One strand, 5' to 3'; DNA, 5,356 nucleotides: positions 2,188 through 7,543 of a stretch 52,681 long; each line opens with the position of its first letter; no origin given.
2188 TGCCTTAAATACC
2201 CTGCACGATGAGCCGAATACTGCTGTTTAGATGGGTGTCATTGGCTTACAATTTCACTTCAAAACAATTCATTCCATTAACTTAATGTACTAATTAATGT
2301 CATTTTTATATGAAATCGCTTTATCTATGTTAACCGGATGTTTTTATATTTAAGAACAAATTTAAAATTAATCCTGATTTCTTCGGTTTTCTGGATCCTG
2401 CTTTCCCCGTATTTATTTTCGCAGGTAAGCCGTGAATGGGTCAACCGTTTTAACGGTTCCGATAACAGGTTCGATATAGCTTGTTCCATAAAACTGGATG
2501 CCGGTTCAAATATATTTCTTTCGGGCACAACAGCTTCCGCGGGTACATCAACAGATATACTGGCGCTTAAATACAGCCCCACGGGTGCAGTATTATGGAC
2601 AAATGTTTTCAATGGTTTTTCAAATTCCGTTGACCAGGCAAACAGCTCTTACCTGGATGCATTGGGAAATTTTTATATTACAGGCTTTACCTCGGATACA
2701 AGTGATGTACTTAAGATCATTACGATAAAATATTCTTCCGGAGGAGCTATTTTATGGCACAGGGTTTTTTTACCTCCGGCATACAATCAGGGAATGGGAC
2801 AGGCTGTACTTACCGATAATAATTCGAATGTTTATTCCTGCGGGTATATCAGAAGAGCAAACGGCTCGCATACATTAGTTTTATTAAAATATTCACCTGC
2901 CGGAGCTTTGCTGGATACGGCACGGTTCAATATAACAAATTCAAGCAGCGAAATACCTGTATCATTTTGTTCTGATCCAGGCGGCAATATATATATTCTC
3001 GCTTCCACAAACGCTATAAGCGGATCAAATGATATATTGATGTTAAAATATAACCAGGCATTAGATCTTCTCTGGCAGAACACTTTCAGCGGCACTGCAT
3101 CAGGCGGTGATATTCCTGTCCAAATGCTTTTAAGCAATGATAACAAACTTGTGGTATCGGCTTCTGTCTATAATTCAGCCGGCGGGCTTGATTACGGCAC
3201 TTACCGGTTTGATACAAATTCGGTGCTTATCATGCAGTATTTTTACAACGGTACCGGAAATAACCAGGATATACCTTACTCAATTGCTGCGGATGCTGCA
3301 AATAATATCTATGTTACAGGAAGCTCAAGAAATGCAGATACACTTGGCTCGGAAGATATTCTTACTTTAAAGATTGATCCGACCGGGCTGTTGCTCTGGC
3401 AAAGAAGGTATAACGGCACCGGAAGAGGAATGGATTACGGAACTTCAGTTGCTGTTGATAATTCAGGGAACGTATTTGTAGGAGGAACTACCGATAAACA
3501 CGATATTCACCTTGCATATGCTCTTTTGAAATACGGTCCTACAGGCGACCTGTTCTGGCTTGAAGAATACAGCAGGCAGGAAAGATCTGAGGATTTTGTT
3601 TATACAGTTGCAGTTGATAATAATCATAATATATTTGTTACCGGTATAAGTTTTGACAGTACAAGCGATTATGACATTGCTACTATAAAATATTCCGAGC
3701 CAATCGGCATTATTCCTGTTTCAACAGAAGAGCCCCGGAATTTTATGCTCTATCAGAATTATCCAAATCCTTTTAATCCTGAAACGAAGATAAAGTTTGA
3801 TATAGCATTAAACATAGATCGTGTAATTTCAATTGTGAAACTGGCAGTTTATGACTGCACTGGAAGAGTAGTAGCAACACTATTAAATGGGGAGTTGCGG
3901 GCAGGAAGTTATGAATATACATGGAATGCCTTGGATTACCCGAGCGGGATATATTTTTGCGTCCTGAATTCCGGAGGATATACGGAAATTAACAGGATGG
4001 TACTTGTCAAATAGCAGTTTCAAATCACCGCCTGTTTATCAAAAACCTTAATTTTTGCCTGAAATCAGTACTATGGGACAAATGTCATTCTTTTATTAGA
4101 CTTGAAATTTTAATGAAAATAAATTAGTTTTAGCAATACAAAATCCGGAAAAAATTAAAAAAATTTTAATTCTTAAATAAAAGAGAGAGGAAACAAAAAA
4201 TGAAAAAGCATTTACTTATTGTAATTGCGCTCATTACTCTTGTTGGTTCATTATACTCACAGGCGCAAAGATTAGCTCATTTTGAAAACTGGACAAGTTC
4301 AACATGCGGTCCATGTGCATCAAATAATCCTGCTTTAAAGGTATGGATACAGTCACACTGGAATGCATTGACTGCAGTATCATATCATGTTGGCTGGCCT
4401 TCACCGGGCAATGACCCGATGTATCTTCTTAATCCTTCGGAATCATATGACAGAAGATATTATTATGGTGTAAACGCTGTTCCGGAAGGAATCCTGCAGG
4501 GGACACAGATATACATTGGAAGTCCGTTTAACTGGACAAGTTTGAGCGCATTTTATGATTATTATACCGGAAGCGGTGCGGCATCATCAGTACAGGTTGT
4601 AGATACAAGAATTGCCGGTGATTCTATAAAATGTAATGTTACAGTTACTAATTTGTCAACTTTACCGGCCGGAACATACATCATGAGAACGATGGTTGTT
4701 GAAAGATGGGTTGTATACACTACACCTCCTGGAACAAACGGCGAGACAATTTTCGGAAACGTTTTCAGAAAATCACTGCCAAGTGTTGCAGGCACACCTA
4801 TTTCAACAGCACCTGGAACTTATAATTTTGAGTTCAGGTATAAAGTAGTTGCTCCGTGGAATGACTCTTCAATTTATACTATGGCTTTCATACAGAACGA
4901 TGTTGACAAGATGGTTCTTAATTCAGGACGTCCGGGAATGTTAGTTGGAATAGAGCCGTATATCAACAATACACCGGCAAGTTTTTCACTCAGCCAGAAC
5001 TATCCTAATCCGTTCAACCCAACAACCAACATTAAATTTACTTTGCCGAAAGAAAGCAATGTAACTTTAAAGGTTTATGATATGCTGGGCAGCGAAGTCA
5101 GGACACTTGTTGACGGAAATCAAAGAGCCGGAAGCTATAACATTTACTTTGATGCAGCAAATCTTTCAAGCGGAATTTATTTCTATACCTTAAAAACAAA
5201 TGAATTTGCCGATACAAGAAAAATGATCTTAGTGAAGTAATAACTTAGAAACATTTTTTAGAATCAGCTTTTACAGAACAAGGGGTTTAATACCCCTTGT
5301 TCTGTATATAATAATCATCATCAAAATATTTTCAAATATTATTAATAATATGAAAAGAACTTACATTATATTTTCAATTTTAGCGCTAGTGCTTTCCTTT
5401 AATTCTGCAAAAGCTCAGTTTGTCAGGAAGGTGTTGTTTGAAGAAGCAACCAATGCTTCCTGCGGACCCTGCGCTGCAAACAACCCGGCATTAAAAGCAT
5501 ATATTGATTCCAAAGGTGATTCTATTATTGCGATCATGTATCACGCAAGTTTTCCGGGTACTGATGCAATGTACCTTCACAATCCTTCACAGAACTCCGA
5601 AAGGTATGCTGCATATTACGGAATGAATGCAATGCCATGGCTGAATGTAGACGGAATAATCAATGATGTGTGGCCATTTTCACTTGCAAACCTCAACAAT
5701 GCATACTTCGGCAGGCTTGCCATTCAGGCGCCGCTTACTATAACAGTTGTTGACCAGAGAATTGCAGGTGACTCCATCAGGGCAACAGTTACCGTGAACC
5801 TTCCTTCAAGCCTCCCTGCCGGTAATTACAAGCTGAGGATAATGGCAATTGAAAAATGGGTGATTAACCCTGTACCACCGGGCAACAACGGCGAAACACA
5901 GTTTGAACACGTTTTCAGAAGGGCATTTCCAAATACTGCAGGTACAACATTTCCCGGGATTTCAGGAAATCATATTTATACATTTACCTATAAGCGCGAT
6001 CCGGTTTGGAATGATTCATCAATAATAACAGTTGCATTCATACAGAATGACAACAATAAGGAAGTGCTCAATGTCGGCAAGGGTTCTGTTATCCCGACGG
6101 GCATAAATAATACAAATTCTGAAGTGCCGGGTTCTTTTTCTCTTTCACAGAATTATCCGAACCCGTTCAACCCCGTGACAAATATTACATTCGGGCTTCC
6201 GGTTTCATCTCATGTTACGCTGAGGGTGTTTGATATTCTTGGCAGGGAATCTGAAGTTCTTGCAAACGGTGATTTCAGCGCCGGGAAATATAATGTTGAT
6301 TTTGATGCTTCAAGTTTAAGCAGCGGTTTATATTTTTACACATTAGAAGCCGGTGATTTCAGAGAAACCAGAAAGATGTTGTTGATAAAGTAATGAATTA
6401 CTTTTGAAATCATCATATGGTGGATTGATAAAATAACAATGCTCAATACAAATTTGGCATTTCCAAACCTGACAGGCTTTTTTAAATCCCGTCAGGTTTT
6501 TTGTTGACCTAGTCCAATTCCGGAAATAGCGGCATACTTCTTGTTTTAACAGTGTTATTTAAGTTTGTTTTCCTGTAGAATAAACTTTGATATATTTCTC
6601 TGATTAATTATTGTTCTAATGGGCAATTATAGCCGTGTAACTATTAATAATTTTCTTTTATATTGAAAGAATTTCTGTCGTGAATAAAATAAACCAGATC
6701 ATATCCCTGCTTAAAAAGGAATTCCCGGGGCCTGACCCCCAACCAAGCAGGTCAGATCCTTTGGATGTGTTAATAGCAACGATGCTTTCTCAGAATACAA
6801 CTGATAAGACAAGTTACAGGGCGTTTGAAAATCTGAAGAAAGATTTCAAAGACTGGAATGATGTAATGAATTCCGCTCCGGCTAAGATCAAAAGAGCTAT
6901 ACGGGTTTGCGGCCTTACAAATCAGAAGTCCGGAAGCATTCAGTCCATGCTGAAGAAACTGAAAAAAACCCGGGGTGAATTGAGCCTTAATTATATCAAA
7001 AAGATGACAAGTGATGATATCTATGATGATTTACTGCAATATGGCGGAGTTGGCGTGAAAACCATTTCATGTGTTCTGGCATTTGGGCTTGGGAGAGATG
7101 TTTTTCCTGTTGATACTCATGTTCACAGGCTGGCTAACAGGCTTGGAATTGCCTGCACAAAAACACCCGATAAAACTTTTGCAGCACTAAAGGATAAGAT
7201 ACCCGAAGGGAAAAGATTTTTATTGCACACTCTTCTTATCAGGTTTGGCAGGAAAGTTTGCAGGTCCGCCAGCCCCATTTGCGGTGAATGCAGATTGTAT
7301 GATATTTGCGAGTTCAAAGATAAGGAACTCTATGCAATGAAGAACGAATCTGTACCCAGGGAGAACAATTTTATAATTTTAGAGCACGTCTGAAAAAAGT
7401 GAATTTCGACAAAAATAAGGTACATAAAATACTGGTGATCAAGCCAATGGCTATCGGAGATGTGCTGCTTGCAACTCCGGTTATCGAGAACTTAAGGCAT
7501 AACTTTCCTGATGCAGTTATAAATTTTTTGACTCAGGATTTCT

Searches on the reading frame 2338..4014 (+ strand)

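Call 46: search_protein_families(library=pfam, proteins=[window:2338-4014:+], max_evalue=0.00001)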
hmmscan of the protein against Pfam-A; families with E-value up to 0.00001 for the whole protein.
window:2338-4014:+ (558 aa): 2 families
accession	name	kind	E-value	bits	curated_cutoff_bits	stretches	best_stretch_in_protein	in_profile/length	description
PF06739.17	SBBP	-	5.3e-16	58.7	20.5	0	360-386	7-33/38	Beta-propeller repeat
PF18962.6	Por_Secre_tail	-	5.4e-07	30.2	27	1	475-554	2-73/75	Secretion system C-terminal sorting domain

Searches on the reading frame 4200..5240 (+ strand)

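Call 46: search_protein_families(library=pfam, proteins=[window:4200-5240:+], max_evalue=0.00001)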
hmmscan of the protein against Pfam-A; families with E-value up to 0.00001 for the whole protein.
window:4200-5240:+ (346 aa): 2 families
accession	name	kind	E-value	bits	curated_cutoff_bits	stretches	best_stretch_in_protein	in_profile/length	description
PF18962.6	Por_Secre_tail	-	1.5e-14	54.5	27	1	268-343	2-74/75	Secretion system C-terminal sorting domain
PF11551.14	Omp28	-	7.7e-08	32.8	34.9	1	87-241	6-161/171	Outer membrane protein Omp28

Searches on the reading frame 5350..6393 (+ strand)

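Call 46: search_protein_families(library=pfam, proteins=[window:5350-6393:+], max_evalue=0.00001)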
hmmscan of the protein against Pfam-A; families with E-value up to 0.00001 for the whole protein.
window:5350-6393:+ (347 aa): 2 families
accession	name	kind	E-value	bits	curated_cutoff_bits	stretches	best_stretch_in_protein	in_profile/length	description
PF11551.14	Omp28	-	2.5e-12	47.4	34.9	1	85-249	3-169/171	Outer membrane protein Omp28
PF18962.6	Por_Secre_tail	-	3.8e-10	40.4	27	1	269-343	2-73/75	Secretion system C-terminal sorting domain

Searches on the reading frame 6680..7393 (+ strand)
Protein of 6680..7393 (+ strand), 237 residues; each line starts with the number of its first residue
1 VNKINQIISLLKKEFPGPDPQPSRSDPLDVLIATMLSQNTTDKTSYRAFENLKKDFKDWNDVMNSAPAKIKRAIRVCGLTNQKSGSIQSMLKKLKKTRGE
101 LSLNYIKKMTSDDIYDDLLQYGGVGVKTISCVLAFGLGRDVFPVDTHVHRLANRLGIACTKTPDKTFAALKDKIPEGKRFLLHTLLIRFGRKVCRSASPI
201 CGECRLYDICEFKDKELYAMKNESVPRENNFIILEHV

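Call 46: search_protein_families(library=pfam, proteins=[window:6680-7393:+], max_evalue=0.00001)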
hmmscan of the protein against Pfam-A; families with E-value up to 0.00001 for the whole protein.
window:6680-7393:+ (237 aa): 1 family
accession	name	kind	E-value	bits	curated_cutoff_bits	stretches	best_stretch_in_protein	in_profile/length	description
PF00730.31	HhH-GPD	-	3.2e-18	66.5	26.2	1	32-175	1-107/108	HhH-GPD superfamily base excision DNA repair protein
